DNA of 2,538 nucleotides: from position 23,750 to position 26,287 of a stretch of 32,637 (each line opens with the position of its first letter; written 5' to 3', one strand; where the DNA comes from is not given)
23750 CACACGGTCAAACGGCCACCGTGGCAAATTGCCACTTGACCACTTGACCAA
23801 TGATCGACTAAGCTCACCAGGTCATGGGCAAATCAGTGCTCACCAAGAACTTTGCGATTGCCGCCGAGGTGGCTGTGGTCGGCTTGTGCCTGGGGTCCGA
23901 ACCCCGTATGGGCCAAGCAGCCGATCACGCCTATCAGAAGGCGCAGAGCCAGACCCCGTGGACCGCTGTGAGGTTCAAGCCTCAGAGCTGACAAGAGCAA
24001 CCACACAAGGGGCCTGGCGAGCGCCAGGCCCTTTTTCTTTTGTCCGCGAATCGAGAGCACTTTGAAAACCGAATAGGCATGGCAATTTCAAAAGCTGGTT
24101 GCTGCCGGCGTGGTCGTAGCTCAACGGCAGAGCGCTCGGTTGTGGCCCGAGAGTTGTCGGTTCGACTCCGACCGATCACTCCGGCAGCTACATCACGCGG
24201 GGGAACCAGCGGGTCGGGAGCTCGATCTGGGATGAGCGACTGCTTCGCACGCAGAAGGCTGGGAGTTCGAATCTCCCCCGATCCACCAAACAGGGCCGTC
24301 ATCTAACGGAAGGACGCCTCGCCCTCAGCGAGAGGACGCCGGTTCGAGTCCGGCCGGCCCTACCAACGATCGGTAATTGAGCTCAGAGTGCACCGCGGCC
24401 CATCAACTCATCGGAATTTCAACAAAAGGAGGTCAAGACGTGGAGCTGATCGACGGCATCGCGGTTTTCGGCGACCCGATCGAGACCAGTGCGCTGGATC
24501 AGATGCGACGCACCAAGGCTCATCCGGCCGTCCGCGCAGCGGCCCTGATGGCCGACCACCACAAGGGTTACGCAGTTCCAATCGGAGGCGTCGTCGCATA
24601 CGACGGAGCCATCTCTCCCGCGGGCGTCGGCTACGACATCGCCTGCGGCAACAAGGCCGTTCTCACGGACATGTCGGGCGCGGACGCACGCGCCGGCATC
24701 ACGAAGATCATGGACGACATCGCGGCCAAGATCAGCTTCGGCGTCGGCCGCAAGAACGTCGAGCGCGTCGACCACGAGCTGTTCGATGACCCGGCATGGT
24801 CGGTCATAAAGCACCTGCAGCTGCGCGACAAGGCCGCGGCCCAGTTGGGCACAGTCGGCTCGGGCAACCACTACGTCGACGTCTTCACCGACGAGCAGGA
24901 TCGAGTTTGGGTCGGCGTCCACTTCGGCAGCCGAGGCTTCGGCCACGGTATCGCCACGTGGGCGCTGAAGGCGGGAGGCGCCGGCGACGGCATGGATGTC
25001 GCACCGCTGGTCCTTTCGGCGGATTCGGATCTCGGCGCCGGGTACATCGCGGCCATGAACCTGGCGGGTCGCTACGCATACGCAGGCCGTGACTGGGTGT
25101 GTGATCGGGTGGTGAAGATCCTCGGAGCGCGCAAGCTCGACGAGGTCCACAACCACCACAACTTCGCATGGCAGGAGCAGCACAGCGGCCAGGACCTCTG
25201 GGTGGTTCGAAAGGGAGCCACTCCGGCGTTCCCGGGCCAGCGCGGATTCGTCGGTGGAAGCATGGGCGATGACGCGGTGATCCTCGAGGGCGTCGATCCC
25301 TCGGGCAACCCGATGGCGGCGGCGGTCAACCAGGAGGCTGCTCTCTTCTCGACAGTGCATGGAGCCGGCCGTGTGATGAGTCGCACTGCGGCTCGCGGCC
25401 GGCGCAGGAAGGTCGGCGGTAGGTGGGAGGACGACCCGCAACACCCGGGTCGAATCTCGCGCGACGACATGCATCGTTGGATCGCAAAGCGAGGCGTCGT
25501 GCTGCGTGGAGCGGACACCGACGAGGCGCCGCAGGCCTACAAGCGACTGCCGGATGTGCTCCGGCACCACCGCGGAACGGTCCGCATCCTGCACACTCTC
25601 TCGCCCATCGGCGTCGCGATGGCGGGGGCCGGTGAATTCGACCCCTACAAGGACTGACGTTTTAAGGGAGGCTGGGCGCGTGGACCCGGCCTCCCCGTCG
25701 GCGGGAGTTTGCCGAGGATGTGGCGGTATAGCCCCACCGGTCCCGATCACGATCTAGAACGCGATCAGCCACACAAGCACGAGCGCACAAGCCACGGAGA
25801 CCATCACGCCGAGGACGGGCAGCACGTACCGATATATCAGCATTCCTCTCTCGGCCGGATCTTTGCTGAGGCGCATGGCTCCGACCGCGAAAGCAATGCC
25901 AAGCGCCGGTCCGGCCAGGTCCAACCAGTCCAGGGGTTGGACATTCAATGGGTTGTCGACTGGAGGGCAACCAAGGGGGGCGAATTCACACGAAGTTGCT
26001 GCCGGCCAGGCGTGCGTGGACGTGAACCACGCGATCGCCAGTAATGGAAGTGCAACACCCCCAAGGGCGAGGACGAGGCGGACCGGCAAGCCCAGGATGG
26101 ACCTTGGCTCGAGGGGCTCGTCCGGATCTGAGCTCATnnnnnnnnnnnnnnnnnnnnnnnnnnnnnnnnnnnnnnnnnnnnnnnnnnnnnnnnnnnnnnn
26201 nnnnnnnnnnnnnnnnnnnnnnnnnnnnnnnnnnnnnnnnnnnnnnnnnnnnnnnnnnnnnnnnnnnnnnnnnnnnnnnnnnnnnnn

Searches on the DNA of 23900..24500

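Call 78: search_rna_families(source=window, start=23900, end=24500, threshold=evalue, max_evalue=0.01, show_alignments=3)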
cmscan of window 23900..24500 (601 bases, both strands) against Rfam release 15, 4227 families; matches with E-value up to 0.01: 4.
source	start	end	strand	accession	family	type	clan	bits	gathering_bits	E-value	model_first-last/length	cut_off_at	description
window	24110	24180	+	RF00005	tRNA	Gene; tRNA;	CL00001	63.6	29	1.7e-13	1-71/71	no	tRNA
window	24211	24285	+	RF00005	tRNA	Gene; tRNA;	CL00001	49.8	29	1.1e-09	1-71/71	no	tRNA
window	24292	24365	+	RF00023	tmRNA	Gene;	CL00001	27.2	47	3.8e-09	1-374/374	no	transfer-messenger RNA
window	23963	24042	+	RF02353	BjrC68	Gene; sRNA;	-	23.4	39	0.0009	1-82/82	no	Bradyrhizobiaceae sRNA BjrC68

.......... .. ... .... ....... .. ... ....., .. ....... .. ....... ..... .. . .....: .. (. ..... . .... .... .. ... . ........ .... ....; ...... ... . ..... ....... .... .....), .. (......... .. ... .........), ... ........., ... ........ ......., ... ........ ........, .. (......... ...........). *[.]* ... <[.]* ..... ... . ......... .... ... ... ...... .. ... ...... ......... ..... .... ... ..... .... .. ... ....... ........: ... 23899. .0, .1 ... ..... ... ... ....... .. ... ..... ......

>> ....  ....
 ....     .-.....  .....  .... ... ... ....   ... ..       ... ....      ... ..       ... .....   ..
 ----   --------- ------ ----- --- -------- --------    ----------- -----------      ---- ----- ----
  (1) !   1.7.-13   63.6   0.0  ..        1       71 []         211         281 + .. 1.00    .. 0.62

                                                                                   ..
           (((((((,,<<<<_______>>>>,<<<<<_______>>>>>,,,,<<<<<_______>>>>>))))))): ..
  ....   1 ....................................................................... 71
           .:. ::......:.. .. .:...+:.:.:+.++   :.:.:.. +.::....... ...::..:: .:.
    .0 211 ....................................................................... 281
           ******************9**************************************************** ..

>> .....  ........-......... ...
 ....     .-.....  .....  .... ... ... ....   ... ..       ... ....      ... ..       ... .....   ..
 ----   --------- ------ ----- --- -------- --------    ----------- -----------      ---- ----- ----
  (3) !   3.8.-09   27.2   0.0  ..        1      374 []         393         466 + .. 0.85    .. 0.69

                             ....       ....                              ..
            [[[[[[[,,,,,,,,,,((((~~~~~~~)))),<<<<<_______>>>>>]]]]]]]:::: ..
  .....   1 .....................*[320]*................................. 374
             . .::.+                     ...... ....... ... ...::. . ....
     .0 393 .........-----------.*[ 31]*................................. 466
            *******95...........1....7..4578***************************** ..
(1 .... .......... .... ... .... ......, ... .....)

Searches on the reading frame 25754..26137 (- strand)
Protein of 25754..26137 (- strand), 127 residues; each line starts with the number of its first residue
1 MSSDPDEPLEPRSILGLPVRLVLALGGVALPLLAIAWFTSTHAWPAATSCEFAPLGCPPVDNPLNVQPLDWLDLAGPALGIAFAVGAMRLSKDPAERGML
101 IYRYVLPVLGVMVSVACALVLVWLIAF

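Call 3: search_protein_families(library=pfam, proteins=[window:25754-26137:-], max_evalue=1)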
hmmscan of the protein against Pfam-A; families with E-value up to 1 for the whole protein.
window:25754-26137:- (127 aa): 0 families

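Call 8: find_homologous_proteins(query=window:25754-26137:-)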
Query window:25754-26137:- (127 aa): 2 proteins with E <= 0.001 among 136 candidates.
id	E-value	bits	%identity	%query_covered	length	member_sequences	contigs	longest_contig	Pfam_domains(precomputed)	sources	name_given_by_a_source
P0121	3.2e-74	265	97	100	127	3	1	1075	-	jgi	jgi:hypothetical protein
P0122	1.3e-45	173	72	83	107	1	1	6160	-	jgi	jgi:hypothetical protein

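Call 15: search_protein_families(library=ncbifam, proteins=[window:25754-26137:-], max_evalue=1)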
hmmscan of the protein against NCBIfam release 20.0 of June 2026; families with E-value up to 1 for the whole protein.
window:25754-26137:- (127 aa): 0 families

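Call 16: search_protein_families(library=padloc, proteins=[window:25754-26137:-], max_evalue=1)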
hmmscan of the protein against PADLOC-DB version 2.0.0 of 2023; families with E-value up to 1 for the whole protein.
window:25754-26137:- (127 aa): 0 families
